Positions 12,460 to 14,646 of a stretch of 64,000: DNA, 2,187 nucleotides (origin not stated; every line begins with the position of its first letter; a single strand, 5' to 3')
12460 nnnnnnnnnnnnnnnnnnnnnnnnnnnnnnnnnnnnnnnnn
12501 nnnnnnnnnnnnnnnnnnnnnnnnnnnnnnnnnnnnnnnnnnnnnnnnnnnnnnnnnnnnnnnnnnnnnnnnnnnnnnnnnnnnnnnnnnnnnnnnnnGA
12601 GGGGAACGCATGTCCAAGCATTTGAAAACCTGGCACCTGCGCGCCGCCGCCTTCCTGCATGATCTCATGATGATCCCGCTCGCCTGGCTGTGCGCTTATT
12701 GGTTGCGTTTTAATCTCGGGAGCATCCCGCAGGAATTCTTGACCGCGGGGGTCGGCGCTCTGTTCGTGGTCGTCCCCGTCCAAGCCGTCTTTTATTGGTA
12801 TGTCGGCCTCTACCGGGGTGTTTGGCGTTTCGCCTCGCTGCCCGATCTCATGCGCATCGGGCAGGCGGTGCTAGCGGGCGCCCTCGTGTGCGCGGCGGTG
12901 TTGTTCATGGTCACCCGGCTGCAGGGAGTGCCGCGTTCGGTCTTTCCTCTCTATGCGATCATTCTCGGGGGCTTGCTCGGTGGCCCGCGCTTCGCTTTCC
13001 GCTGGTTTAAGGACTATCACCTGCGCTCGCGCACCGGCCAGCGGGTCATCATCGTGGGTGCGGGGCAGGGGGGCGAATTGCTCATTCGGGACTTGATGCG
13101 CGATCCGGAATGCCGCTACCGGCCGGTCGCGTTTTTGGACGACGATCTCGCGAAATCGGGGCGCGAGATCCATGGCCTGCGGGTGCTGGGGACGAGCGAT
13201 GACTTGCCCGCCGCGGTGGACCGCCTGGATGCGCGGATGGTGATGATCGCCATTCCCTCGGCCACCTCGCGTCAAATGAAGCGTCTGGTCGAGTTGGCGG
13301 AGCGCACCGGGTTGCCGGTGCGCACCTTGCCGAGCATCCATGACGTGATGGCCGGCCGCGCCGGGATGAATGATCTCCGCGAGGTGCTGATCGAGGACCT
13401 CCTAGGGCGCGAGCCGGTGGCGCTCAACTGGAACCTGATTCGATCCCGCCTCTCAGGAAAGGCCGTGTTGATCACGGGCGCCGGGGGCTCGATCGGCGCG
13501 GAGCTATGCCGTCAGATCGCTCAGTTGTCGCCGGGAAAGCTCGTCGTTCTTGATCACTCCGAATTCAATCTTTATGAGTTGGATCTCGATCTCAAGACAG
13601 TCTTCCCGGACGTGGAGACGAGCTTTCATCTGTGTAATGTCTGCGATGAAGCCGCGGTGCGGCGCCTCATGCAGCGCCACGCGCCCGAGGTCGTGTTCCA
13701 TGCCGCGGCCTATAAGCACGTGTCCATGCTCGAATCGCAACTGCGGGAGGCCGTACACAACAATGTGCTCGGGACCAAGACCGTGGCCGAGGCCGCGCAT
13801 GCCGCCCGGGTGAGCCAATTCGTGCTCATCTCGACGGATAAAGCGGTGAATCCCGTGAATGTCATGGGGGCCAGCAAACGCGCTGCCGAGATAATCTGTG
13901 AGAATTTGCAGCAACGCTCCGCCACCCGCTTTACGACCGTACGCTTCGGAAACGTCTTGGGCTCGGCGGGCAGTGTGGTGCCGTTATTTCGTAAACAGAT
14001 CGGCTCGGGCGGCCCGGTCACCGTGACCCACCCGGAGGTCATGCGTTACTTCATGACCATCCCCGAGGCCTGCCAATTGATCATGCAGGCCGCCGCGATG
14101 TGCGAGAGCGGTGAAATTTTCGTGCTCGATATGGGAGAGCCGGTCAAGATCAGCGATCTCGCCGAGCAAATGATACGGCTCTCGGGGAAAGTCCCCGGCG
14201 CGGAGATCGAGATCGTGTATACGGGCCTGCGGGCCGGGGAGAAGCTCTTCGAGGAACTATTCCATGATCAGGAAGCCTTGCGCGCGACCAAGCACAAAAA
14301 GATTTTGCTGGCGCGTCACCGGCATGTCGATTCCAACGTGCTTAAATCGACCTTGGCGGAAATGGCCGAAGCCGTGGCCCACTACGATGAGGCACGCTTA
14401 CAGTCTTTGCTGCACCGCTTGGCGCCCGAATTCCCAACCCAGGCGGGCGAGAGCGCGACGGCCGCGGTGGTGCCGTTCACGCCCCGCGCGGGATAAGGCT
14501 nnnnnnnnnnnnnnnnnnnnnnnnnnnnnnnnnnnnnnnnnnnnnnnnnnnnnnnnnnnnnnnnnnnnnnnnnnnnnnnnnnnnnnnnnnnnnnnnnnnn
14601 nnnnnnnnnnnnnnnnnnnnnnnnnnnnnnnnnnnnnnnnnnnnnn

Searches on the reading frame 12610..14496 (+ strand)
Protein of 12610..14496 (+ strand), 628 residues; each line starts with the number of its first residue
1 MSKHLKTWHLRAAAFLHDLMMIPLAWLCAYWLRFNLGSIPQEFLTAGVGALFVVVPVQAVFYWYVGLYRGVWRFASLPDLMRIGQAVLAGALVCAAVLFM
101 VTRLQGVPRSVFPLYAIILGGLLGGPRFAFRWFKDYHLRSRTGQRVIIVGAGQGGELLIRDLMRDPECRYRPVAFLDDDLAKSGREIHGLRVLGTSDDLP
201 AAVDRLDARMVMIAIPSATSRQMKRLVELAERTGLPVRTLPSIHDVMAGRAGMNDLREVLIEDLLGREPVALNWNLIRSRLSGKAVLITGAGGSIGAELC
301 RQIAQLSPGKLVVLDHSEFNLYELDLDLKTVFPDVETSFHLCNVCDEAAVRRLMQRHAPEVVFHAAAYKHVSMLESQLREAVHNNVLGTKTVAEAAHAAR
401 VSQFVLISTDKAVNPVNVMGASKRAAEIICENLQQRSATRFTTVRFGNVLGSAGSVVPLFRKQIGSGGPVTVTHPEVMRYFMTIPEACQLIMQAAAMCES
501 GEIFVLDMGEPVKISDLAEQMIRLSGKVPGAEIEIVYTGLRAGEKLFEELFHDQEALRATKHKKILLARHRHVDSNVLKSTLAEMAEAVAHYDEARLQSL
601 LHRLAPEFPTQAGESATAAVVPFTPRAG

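Call 9: search_protein_families(library=pfam, proteins=[window:12610-14496:+], max_evalue=0.0001)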
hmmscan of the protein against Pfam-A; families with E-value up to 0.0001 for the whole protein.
window:12610-14496:+ (628 aa): 9 families
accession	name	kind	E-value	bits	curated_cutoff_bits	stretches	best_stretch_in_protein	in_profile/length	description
PF02719.21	Polysacc_synt_2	-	9.9e-116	386.4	20.2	1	286-568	1-291/293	Polysaccharide biosynthesis protein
PF01370.27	Epimerase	-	4.2e-28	98.8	20.9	1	286-504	1-237/240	NAD dependent epimerase/dehydratase family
PF13727.12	CoA_binding_3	-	2.7e-18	67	25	1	66-241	4-175/175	CoA-binding domain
PF04321.23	RmlD_sub_bind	-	8e-17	61.7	27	1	286-454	3-156/287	RmlD substrate binding domain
PF16363.11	GDP_Man_Dehyd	-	1.1e-14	55.1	27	1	287-520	1-261/332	GDP-mannose 4,6 dehydratase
PF01073.25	3Beta_HSD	-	4.4e-10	39.5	22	1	287-415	1-122/280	3-beta hydroxysteroid dehydrogenase/isomerase family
PF07993.18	NAD_binding_4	-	9.9e-06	25.3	20.1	0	360-415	90-142/258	Male sterility protein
PF13460.12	NAD_binding_10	-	3.9e-05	24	27.2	0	339-448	43-145/184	NAD(P)H-binding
PF08659.16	KR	-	9.4e-05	22.8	22.6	0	286-409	3-136/180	KR domain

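Call 15: find_related_loci(query=window:12610-14496:+, collection=genome_contigs, flank=10000)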
Query window:12610-14496:+ (628 aa) in genome_contigs; peptide patterns used: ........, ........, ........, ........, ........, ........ (x = any residue, [..] = any of these).
61 stretches matched a pattern; 20 encode a relative of the query (tblastn E <= 1e-3); 20 distinct loci.
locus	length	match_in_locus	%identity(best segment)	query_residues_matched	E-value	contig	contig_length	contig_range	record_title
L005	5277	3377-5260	94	1-628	0e+0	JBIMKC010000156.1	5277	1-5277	MAG: Chromatiales bacterium isolate Lehman Caves 20pBin3 NODE_544_length_5277_cov_25.557258, whole genome shotgun sequen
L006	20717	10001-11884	94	1-628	0e+0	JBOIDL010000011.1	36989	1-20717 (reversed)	MAG: Gammaproteobacteria bacterium isolate SD8020_metabat2.bin.3 NODE_27_length_36989_cov_4.335278, whole genome shotgun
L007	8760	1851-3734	94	1-628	0e+0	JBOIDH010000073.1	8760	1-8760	MAG: Gammaproteobacteria bacterium isolate SD8032_metabat2.bin.28 NODE_2120_length_8760_cov_2.664080, whole genome shotg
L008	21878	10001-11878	94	1-626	0e+0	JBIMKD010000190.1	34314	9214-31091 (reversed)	MAG: Chromatiales bacterium isolate Frasassi PCtopBin12 k141_2932753, whole genome shotgun sequence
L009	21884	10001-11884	93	1-628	0e+0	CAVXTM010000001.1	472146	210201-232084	MAG: uncultured Gammaproteobacteria bacterium isolate MFD06229.bin.1.238 genome assembly, contig: contig_1021, whole gen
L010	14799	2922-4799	94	1-626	0e+0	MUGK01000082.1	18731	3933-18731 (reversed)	MAG: Chromatiales bacterium USCg_Taylor scaffold_81, whole genome shotgun sequence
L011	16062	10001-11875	91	1-625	0e+0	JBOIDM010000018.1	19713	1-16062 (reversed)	MAG: Gammaproteobacteria bacterium isolate SC-S_metawrap_bin.27 k127_11753, whole genome shotgun sequence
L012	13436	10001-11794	61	11-608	0e+0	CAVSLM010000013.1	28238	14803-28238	MAG: uncultured Gammaproteobacteria bacterium isolate MFD04944.bin.2.113 genome assembly, contig: contig_78797, whole ge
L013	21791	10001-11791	55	11-608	0e+0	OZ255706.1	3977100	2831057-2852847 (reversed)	MAG: Methylomarinum sp. isolate eb2aa360-30b5-4655-8ffb-0c3e18bb37f2 genome assembly, chromosome: 1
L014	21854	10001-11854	55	9-627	0e+0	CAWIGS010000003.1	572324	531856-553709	MAG: uncultured Gammaproteobacteria bacterium isolate MFD05502.bin.2.9 genome assembly, contig: contig_31490, whole geno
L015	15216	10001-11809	55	5-607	0e+0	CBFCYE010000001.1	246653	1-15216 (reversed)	MAG TPA_asm: uncultured Gammaproteobacteria bacterium isolate SRR26215679_binner12_Refined_162 genome assembly, contig:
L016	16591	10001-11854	55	9-627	0e+0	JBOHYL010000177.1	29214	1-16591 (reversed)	MAG: Rudaea sp. isolate TC-S_metabat2.bin.583 k127_4850836, whole genome shotgun sequence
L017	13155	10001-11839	53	9-623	0e+0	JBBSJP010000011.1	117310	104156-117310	MAG: Lysobacterales bacterium isolate LS4_metabat2.022 LS4_metabat2.022_K_3611377_L_117310_cov_58.1869, whole genome sho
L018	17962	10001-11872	43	6-608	4e-140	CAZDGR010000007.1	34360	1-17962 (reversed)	MAG TPA_asm: uncultured Rhizobium sp. isolate SRP150892_co1_281 genome assembly, contig: NODE_956_length_34360_cov_6.582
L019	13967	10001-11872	42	6-608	1e-139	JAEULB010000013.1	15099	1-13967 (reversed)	MAG: Rhodospirillaceae bacterium isolate new MAG-110 k141_3979472, whole genome shotgun sequence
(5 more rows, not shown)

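Call 46: search_protein_families(library=pfam, proteins=[L009:346-1110:-, L009:1250-1987:-, L009:1991-2935:-, L009:2926-3660:-, L009:3650-4699:-, L009:4605-5441:-, L009:5383-6579:-, L009:6590-7312:-, L009:7496-8764:+, L009:8771-9808:+], max_evalue=0.00001)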
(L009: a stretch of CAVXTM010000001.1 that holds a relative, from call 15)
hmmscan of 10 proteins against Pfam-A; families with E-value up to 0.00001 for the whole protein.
L009:346-1110:- (254 aa): 1 family
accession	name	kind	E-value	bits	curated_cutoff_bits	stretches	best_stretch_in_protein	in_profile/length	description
PF01061.29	ABC2_membrane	-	4.5e-11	43.1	26.9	1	27-213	20-210/211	ABC-2 type transporter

L009:1250-1987:- (245 aa): 4 families
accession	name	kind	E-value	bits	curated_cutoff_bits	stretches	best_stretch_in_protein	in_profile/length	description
PF13561.12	adh_short_C2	-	5.5e-46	157.5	27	1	9-237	1-235/236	Enoyl-(Acyl carrier protein) reductase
PF00106.31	adh_short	-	8.4e-39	133.5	26.6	1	3-186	1-191/195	short chain dehydrogenase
PF08643.16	DUF1776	-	2.4e-06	27.6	25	1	86-164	104-185/294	Fungal family of unknown function (DUF1776)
PF23441.1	SDR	-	9.9e-06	25.6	27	0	87-187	104-204/258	SDR-like rossmann domain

L009:1991-2935:- (314 aa): 2 families
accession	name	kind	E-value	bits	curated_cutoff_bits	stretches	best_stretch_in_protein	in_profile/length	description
PF02826.25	2-Hacid_dh_C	-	2.4e-47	161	25.1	1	115-287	1-178/178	D-isomer specific 2-hydroxyacid dehydrogenase, NAD binding domain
PF00389.36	2-Hacid_dh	-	3.4e-15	56.3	24.6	1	22-303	14-118/134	D-isomer specific 2-hydroxyacid dehydrogenase, catalytic domain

L009:2926-3660:- (244 aa): 1 family
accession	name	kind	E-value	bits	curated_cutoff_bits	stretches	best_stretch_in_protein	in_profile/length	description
PF02348.25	CTP_transf_3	-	9.2e-16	58.7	22.6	1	7-178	1-170/217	Cytidylyltransferase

L009:3650-4699:- (349 aa): 3 families
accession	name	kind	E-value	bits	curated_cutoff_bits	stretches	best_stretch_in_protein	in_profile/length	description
PF00535.33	Glycos_transf_2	-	7.1e-21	75.3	23.3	1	41-196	1-163/168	Glycosyl transferase family 2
PF13641.12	Glyco_tranf_2_3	-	2e-10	41.5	27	1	41-252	4-228/230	Glycosyltransferase like family 2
PF10111.15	Glyco_tranf_2_2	-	3e-07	30.6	27.3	1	42-129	2-94/276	Glycosyltransferase like family 2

L009:4605-5441:- (278 aa): 2 families
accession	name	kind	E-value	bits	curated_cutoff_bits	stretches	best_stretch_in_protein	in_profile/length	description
PF12706.13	Lactamase_B_2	-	1.5e-23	83.9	27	1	46-245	3-200/200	Beta-lactamase superfamily domain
PF13483.12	Lactamase_B_3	-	1.1e-10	42.2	24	1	32-244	5-160/160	Beta-lactamase superfamily domain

L009:5383-6579:- (398 aa): 2 families
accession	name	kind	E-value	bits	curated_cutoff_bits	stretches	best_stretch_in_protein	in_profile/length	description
PF01041.23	DegT_DnrJ_EryC1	-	1.5e-101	340.7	19.8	1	34-384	6-360/360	DegT/DnrJ/EryC1/StrS aminotransferase family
PF00155.27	Aminotran_1_2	-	7.1e-11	42.3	19.7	1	54-151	44-151/361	Aminotransferase class I and II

L009:6590-7312:- (240 aa): 0 families

L009:7496-8764:+ (422 aa): 7 families
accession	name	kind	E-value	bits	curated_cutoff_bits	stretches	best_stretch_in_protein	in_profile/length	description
PF01370.27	Epimerase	-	9.8e-38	130.4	20.9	1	86-318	1-237/240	NAD dependent epimerase/dehydratase family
PF01073.25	3Beta_HSD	-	1.5e-25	90.2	22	1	87-343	1-273/280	3-beta hydroxysteroid dehydrogenase/isomerase family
PF07993.18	NAD_binding_4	-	1.1e-18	67.8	20.1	1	138-279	79-228/258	Male sterility protein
PF16363.11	GDP_Man_Dehyd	-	2.2e-18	67.3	27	1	87-397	1-331/332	GDP-mannose 4,6 dehydratase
PF04321.23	RmlD_sub_bind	-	1.9e-17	63.7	27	1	85-315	2-204/287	RmlD substrate binding domain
PF13460.12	NAD_binding_10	-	1.1e-13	51.9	27.2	1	90-260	1-145/184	NAD(P)H-binding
PF02719.21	Polysacc_synt_2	-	8.9e-07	28.8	20.2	0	132-202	60-130/293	Polysaccharide biosynthesis protein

L009:8771-9808:+ (345 aa): 1 family
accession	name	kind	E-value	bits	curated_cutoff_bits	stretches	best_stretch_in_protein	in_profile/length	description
PF00953.26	Glycos_transf_4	-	6.1e-35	121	27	1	77-229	3-158/160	Glycosyl transferase family 4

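Call 47: search_protein_families(library=pfam, proteins=[L006:70-1674:+, L006:1730-3427:+, L006:3428-4045:+, L006:4059-4835:+, L006:5363-6979:+, L006:7312-8076:+, L006:8018-8869:+, L006:8811-9989:+, L011:8069-8866:+, L011:2879-3784:-], max_evalue=0.00001)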
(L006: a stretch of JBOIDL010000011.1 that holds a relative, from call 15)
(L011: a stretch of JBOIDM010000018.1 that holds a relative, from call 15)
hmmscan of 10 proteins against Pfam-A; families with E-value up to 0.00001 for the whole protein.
L006:70-1674:+ (534 aa): 0 families

L006:1730-3427:+ (565 aa): 1 family
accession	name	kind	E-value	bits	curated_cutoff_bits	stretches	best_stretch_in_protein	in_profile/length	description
PF05159.20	Capsule_synth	-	1.4e-09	38.3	20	1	369-470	169-268/310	Capsule polysaccharide biosynthesis protein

L006:3428-4045:+ (205 aa): 3 families
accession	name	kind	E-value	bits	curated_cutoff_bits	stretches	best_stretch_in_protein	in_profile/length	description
PF00117.34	GATase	-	3.8e-19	69.5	22.8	1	8-204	2-188/190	Glutamine amidotransferase class-I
PF07685.20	GATase_3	-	1.2e-09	38.6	27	1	37-110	35-116/196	CobB/CobQ-like glutamine amidotransferase domain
PF01174.25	SNO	-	1.2e-07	32.2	27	1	14-202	6-182/188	SNO glutamine amidotransferase family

L006:4059-4835:+ (258 aa): 1 family
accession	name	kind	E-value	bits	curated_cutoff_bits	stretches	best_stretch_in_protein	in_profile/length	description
PF00977.27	His_biosynth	-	2e-48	165.3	23.6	1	6-233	2-226/228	Histidine biosynthesis protein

L006:5363-6979:+ (538 aa): 5 families
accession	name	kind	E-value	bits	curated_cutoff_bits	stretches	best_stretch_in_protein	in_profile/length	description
PF13692.12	Glyco_trans_1_4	-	4.1e-16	60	27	1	355-499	3-142/142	Glycosyl transferases group 1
PF13579.12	Glyco_trans_4_4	-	1e-14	55.6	29.7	1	182-327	36-153/158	Glycosyl transferase 4-like domain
PF13439.12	Glyco_transf_4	-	2.7e-14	54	28.5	1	235-330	65-165/170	Glycosyltransferase Family 4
PF00534.26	Glycos_transf_1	-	3e-13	50.1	26.4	1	342-504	4-163/172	Glycosyl transferases group 1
PF13524.12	Glyco_trans_1_2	-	1.8e-06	28.4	25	1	372-527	6-143/144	Glycosyl transferase-like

L006:7312-8076:+ (254 aa): 1 family
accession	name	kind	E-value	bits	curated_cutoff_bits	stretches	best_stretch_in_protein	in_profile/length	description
PF02397.22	Bac_transf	-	9.1e-63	211.5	27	1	51-224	1-179/179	Bacterial sugar transferase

L006:8018-8869:+ (283 aa): 2 families
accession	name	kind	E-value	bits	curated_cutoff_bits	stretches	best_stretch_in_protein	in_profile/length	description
PF00551.24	Formyl_trans_N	-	1.6e-18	67.5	26.1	1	94-201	73-181/181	Formyl transferase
PF18216.6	N_formyltrans_C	-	3.7e-07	30.2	25.8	1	229-275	5-51/52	N-formyltransferase dimerization C-terminal domain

L006:8811-9989:+ (392 aa): 2 families
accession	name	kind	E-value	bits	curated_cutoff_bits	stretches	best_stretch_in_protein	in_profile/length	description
PF01041.23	DegT_DnrJ_EryC1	-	1.6e-123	413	19.8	1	29-381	2-358/360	DegT/DnrJ/EryC1/StrS aminotransferase family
PF00155.27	Aminotran_1_2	-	1.6e-08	34.6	19.7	1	53-172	44-185/361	Aminotransferase class I and II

L011:8069-8866:+ (265 aa): 1 family
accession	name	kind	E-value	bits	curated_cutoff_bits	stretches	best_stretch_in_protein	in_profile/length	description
PF00551.24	Formyl_trans_N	-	3.5e-18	66.4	26.1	1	79-183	76-181/181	Formyl transferase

L011:2879-3784:- (301 aa): 1 family
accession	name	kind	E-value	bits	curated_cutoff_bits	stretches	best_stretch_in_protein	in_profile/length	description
PF02348.25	CTP_transf_3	-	5.5e-15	56.2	22.6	1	72-250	1-168/217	Cytidylyltransferase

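Call 59: search_protein_families(library=ncbifam, proteins=[window:12610-14496:+], max_evalue=1e-10)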
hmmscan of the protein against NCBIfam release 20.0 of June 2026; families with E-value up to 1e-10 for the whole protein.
window:12610-14496:+ (628 aa): 9 families
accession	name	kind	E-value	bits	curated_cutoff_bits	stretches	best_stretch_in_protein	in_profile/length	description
TIGR03589.1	PseB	equivalog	2.5e-51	174.6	407.75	1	281-565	2-276/324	UDP-N-acetylglucosamine 4,6-dehydratase (inverting)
TIGR04130.1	FnlA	equivalog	4.3e-40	137.6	730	1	282-560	3-274/337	UDP-N-acetylglucosamine 4,6-dehydratase/5-epimerase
TIGR03025.1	EPS_sugtrans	subfamily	3.2e-27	95.9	295.55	1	17-260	2-241/445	exopolysaccharide biosynthesis polyprenyl glycosylphosphotransferase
TIGR03023.1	WcaJ_sugtrans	equivalog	9.4e-25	87.8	410.75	1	17-260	2-246/453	undecaprenyl-phosphate glucose phosphotransferase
TIGR01181.1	dTDP_gluc_dehyt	equivalog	4.9e-16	58.7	365.1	1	286-527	2-263/321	dTDP-glucose 4,6-dehydratase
TIGR01214.1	rmlD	equivalog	3.2e-15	56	224.05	1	286-450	2-151/285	dTDP-4-dehydrorhamnose reductase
TIGR03022.1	WbaP_sugtrans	subfamily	4.8e-14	52.4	403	1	15-251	2-233/456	undecaprenyl-phosphate galactose phosphotransferase WbaP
TIGR01179.1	galE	equivalog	1.3e-13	50.5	262.3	1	285-453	1-180/332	UDP-glucose 4-epimerase GalE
NF007582.0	PRK10217.1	equivalog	1.3e-11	44.2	698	1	284-398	2-114/355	dTDP-glucose 4,6-dehydratase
